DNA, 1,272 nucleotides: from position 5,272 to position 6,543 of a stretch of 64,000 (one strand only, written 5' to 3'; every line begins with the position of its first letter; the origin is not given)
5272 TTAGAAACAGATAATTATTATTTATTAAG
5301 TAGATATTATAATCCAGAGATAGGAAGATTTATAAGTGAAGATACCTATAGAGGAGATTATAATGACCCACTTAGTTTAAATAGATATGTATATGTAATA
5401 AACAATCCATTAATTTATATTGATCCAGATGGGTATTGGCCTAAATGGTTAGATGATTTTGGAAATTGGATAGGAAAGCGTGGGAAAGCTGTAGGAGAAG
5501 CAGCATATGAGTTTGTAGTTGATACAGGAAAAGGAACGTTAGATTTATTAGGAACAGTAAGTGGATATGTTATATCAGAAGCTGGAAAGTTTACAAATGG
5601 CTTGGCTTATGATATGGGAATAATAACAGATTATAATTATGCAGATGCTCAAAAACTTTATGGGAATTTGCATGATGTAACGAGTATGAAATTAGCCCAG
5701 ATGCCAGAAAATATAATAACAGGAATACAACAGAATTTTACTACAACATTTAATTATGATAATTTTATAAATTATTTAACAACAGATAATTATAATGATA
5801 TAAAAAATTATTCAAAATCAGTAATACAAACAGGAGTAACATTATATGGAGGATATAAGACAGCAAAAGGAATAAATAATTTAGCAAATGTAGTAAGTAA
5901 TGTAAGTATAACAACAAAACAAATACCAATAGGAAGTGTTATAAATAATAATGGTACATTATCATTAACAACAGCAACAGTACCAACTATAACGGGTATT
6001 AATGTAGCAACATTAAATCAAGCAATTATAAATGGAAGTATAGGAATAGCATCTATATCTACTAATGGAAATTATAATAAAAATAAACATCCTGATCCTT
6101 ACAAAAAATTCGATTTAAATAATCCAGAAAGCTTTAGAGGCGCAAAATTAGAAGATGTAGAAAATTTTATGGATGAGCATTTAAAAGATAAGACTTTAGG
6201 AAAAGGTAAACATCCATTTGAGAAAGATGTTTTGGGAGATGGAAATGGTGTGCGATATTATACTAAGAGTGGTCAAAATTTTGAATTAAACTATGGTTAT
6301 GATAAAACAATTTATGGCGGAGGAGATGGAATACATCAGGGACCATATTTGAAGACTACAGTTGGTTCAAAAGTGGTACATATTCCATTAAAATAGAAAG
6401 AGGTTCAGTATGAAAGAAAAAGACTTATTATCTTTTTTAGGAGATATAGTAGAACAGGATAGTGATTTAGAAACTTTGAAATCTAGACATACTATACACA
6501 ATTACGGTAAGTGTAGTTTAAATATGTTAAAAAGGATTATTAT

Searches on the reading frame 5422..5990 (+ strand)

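Call 68: search_protein_families(library=pfam, proteins=[window:5422-5990:+], max_evalue=1)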
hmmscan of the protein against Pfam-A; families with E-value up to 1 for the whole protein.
window:5422-5990:+ (189 aa): 1 family
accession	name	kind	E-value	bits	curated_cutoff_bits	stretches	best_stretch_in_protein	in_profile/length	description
PF24600.1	RavZ_cat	-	0.019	14.7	27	1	89-133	112-158/260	RavZ catalytic domain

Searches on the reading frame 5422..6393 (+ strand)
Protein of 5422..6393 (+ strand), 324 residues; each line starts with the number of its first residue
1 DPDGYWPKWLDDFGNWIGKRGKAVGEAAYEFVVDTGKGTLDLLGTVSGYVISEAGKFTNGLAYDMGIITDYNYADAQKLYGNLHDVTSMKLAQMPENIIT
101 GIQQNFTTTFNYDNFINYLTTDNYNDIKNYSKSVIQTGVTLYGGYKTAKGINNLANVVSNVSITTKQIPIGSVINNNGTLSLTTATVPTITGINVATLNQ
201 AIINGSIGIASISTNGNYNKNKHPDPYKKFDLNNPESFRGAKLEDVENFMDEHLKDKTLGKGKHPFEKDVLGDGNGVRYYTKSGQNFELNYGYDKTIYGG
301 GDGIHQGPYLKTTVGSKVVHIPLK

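Call 10: search_protein_families(library=pfam, proteins=[window:5422-6393:+], max_evalue=10)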
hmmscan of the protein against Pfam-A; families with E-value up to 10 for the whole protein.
window:5422-6393:+ (324 aa): 0 families

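Call 12: search_solved_structures(query=window:5422-6393:+, max_evalue=10)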
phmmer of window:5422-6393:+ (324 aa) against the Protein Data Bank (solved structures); distinct sequences matched with E-value up to 10: 2.
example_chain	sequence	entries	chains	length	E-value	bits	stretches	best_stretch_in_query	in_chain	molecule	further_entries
9qev_A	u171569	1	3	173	0.16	14.7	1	131-211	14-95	Carbonic anhydrase, family 3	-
2xe0_B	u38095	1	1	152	1.6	11.4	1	59-140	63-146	I-CREI V2V3 VARIANT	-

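Call 14: find_homologous_proteins(query=window:5422-6393:+, max_evalue=0.001)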
Query window:5422-6393:+ (324 aa): 10 proteins with E <= 0.001 among 965 candidates.
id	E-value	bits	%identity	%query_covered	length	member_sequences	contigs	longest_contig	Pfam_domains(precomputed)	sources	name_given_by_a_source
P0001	1.5e-66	243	57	68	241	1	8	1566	PF15533.13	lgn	-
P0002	5.0e-65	238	61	60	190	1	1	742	-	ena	-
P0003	9.0e-52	195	46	77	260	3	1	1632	-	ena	-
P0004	4.1e-22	97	41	47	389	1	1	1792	-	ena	-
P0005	6.2e-22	97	41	47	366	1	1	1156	-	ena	-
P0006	6.5e-22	97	46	41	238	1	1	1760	-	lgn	-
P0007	8.8e-22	96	40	47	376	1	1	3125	-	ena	-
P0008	1.6e-19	89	36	50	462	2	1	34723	PF05593.20,PF14436.12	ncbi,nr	ncbi:MAG: repeat-containing protein, partial [Clostridia bacterium]|nr:repeat-containing protein [Cl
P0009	7.4e-15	73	36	52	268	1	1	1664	-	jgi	jgi:hypothetical protein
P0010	7.3e-12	64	35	59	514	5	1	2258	PF05593.20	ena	-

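Call 19: find_encoding_contigs(protein=P0007, flank=3000, max_places=3)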
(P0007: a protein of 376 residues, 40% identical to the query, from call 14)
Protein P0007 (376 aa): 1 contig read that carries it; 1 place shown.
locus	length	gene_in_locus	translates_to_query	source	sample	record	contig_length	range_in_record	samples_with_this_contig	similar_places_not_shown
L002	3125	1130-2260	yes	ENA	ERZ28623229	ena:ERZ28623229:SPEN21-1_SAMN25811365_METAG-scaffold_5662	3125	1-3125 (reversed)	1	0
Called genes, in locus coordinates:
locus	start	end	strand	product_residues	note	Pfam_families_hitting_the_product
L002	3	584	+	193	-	?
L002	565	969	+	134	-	-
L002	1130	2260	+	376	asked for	-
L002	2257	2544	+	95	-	PF08958:DUF1871 (weak)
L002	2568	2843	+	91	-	-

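Call 22: search_protein_families(library=pfam, proteins=[L002:2257-2541:+, L002:2568-2840:+, L002:565-966:+, P0001], max_evalue=1)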
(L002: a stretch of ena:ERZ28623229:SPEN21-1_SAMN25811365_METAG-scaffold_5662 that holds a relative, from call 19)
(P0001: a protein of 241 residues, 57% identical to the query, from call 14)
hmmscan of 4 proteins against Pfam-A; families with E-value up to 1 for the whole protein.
L002:2257-2541:+ (95 aa): 1 family
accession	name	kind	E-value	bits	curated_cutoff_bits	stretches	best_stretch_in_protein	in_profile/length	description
PF08958.15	DUF1871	-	1.6e-05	25.6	22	1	15-88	6-69/77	Domain of unknown function (DUF1871)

L002:2568-2840:+ (91 aa): 1 family
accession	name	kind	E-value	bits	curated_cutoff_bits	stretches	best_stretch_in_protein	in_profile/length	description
PF00561.26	Abhydrolase_1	-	0.008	16.3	25.8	1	23-86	167-230/245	alpha/beta hydrolase fold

L002:565-966:+ (134 aa): 0 families

P0001 (241 aa): 3 families
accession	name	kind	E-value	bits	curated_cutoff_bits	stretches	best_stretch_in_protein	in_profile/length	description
PF15533.11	Ntox33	-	1.3e-06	29.2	28.4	1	173-228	3-54/65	Bacterial toxin 33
PF24600.1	RavZ_cat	-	0.0082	15.9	27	1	32-73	115-158/260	RavZ catalytic domain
PF07494.17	Reg_prop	-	0.073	13.8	20.4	1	209-222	7-20/24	Two component regulator propeller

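Call 73: find_encoding_contigs(protein=P0006, flank=3000, max_places=3)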
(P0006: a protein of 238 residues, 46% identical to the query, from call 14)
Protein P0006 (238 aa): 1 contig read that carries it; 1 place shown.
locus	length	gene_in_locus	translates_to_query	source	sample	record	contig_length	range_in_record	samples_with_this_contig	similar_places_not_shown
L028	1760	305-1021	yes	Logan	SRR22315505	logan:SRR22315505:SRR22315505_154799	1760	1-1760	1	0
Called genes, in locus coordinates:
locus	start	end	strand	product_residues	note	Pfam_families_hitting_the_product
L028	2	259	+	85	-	?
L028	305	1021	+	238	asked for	-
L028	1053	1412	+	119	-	-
